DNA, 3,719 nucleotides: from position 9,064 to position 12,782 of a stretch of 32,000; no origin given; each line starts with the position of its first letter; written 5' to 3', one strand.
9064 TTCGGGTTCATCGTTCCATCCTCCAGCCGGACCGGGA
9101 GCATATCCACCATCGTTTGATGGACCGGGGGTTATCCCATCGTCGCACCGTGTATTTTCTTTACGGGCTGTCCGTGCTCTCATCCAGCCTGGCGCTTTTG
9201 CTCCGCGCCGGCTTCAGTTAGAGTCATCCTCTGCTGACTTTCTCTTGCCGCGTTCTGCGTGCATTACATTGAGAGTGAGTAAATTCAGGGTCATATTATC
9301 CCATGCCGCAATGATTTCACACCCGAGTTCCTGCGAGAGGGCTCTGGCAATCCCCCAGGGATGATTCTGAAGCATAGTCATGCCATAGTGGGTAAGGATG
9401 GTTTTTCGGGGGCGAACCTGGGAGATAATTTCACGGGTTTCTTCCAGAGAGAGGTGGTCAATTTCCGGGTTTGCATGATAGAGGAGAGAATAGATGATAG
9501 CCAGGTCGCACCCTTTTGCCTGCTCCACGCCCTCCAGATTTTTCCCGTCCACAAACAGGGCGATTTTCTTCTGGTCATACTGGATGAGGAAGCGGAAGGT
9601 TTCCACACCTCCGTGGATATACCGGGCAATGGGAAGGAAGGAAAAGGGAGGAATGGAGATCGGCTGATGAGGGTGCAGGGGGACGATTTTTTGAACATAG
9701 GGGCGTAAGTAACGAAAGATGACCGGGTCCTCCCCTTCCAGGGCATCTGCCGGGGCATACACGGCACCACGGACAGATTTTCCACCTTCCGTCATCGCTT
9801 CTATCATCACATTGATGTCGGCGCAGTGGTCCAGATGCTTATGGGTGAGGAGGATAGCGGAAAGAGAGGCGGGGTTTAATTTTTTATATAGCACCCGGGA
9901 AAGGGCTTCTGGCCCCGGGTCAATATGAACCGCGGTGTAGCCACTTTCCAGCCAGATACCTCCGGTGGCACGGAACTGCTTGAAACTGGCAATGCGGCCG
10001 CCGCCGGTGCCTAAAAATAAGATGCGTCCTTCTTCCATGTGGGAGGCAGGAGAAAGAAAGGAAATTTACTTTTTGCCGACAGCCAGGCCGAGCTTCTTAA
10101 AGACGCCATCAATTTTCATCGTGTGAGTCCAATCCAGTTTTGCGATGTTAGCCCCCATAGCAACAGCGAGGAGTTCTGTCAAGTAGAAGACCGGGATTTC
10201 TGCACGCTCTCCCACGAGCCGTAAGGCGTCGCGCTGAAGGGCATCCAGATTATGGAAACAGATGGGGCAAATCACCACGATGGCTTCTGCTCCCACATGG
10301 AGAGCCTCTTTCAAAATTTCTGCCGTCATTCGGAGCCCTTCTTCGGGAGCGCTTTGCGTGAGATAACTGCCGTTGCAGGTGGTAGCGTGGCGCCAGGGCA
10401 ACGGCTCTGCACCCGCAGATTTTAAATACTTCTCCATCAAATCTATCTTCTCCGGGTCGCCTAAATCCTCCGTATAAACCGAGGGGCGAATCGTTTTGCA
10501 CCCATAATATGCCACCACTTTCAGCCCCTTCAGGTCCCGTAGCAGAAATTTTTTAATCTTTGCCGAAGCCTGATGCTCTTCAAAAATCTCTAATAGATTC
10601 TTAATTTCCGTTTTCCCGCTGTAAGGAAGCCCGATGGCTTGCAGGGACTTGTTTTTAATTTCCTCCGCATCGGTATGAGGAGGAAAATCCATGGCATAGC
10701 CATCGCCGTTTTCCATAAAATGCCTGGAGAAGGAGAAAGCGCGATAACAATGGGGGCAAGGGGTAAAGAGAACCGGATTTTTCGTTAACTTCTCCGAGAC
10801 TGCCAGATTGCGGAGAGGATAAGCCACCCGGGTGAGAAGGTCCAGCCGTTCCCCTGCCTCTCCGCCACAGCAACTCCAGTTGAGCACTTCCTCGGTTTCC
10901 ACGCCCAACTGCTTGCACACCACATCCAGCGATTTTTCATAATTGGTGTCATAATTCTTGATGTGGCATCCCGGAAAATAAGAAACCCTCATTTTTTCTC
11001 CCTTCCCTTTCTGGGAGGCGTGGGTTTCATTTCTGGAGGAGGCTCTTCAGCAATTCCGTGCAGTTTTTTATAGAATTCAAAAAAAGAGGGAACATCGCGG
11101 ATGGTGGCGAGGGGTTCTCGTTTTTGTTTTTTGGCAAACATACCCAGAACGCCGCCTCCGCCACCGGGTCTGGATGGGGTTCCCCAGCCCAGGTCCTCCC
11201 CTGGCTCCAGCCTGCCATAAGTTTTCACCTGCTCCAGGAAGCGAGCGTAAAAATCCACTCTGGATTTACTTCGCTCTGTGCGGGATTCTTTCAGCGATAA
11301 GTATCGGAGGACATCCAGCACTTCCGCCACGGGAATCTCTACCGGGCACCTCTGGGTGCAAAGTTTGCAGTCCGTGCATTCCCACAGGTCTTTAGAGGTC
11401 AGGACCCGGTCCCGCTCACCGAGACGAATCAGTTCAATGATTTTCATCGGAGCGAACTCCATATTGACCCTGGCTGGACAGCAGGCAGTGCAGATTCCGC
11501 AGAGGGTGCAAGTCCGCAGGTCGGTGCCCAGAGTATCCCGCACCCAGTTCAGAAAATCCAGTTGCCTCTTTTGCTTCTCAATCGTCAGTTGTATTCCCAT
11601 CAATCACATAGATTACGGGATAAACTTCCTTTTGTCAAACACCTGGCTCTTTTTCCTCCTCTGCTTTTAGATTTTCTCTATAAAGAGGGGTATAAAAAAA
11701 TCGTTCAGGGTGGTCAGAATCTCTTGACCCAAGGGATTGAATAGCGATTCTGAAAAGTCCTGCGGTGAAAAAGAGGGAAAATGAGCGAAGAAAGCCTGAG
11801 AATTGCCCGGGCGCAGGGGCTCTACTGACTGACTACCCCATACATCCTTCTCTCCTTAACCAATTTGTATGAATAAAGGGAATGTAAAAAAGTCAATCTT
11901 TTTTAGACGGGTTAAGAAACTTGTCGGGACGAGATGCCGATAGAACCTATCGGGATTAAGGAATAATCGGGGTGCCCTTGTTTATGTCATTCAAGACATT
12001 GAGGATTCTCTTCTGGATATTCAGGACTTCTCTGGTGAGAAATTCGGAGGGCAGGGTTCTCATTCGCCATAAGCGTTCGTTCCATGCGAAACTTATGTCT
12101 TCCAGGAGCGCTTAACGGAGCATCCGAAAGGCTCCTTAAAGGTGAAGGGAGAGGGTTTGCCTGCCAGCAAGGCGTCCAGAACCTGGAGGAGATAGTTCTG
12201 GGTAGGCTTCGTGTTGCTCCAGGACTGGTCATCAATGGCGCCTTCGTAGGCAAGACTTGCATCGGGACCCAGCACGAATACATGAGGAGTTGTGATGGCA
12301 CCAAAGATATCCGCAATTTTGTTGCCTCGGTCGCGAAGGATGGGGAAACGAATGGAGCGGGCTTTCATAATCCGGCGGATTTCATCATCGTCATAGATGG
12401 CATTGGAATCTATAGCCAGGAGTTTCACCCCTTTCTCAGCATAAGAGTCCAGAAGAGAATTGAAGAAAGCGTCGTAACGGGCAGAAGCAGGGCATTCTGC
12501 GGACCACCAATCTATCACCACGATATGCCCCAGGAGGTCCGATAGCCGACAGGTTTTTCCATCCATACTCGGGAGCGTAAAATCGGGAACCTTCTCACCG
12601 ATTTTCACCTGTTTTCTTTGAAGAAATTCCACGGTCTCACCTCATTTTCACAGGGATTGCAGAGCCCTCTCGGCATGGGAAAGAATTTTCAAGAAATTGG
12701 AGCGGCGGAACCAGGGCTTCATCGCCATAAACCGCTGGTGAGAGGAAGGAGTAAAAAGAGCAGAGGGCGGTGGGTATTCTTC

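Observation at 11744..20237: Three-copy ~125-nt promoter-proximal repeat family with a variable tetranucleotide tract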

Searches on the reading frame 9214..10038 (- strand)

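Call 9: search_protein_families(library=pfam, proteins=[window:9214-10038:-])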
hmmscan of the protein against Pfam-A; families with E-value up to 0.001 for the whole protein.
window:9214-10038:- (274 aa): 2 families
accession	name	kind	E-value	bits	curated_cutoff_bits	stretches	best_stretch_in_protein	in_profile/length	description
PF12706.13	Lactamase_B_2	-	2.8e-18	66.7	27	1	36-218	2-200/200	Beta-lactamase superfamily domain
PF00753.33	Lactamase_B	-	3.1e-06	27.7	22.7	1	39-81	20-66/196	Metallo-beta-lactamase superfamily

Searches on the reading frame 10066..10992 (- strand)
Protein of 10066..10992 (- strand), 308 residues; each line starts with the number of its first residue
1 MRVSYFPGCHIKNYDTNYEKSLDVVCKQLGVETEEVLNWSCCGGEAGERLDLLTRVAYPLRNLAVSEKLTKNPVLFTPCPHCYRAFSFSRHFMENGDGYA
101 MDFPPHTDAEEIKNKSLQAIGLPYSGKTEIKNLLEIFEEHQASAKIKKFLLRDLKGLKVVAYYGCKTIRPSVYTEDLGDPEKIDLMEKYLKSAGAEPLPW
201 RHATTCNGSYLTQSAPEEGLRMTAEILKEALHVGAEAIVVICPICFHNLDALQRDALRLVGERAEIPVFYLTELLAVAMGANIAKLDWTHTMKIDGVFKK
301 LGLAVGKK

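Call 9: search_protein_families(library=pfam, proteins=[window:10066-10992:-])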
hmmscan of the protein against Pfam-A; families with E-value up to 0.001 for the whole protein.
window:10066-10992:- (308 aa): 1 family
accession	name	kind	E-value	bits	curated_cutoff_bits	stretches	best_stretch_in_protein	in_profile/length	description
PF02754.22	CCG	-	2.3e-17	63.3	20.6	2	3-86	1-84/85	Cysteine-rich domain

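Call 31: list_cluster_members(proteins=[P0001, P0002, window:10066-10992:-, window:9214-10038:-, window:15137-15883:+, window:21268-22041:+, window:27121-28404:+, window:3736-4683:+])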
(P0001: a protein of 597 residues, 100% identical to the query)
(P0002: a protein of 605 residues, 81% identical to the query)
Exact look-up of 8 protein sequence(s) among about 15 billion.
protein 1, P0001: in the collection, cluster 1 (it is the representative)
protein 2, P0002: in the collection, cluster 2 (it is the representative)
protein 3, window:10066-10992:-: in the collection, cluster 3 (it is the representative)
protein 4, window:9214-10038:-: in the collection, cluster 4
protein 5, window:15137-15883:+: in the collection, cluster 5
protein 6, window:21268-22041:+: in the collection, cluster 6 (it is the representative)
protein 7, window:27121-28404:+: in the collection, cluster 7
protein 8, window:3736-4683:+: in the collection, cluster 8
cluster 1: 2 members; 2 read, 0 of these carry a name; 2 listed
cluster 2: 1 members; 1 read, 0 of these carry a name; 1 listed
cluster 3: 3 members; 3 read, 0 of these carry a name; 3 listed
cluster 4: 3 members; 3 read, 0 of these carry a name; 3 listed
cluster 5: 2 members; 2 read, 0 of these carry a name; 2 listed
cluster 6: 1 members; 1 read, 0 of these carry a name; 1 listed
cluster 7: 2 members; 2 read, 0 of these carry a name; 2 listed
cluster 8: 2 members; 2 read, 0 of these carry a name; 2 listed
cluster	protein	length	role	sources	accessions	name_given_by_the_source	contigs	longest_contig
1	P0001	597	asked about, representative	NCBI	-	-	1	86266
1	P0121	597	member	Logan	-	-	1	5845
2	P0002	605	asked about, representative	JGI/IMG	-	-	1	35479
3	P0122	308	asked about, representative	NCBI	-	-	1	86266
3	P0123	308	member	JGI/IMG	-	-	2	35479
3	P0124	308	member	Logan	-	-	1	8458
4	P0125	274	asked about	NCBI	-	-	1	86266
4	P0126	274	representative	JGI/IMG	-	-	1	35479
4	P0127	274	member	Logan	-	-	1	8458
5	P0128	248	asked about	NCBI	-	-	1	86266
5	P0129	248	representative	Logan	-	-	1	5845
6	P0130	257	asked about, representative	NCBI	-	-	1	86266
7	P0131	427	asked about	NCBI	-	-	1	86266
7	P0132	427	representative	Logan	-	-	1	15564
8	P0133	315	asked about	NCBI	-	-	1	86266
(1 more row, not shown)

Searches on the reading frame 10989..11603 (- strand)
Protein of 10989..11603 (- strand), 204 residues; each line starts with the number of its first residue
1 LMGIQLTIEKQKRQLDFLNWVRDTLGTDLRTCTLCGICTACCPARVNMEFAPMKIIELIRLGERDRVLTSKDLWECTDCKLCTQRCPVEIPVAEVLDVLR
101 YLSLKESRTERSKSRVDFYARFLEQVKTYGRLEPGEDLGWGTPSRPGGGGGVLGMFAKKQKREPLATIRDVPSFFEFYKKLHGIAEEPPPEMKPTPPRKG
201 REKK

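Call 9: search_protein_families(library=pfam, proteins=[window:10989-11603:-])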
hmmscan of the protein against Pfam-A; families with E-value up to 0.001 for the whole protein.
window:10989-11603:- (204 aa): 6 families
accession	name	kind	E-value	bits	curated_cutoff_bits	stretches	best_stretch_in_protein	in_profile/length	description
PF13187.11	Fer4_9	-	1.7e-08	34.8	27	1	32-89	2-50/52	4Fe-4S dicluster domain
PF13183.11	Fer4_8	-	2.5e-08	34.8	27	1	29-90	2-68/68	4Fe-4S dicluster domain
PF13237.11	Fer4_10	-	8.7e-08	32.4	25.5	1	27-87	4-53/53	4Fe-4S dicluster domain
PF13534.11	Fer4_17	-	9.4e-08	32.9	22.2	1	32-90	2-60/61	4Fe-4S dicluster domain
PF12838.12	Fer4_7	-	5.3e-06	27.2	27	1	31-90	1-52/52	4Fe-4S dicluster domain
PF13484.11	Fer4_16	-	3.5e-05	24.9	30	0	75-91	1-17/66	4Fe-4S double cluster binding domain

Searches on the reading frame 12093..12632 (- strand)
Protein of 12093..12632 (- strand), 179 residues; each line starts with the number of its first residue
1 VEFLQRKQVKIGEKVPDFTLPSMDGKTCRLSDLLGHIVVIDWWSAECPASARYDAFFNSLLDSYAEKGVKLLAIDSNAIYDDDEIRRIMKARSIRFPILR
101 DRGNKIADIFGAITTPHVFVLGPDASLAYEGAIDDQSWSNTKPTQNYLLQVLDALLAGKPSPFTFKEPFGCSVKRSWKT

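Call 56: search_protein_families(library=pfam, proteins=[window:12093-12632:-], max_evalue=0.01)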
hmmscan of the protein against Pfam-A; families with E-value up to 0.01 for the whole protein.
window:12093-12632:- (179 aa): 4 families
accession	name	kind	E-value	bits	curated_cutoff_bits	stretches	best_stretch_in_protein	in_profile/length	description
PF00578.27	AhpC-TSA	-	1.8e-20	73.6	26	1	11-129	1-123/124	AhpC/TSA family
PF08534.16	Redoxin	-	4e-13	49.8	26.6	1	11-132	2-133/148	Redoxin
PF13905.12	Thioredoxin_8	-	0.0004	21.1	27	1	36-125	2-92/94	Thioredoxin-like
PF20029.6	DUF6436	-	0.0013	18.9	27.3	1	36-171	21-129/133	Domain of unknown function (DUF6436)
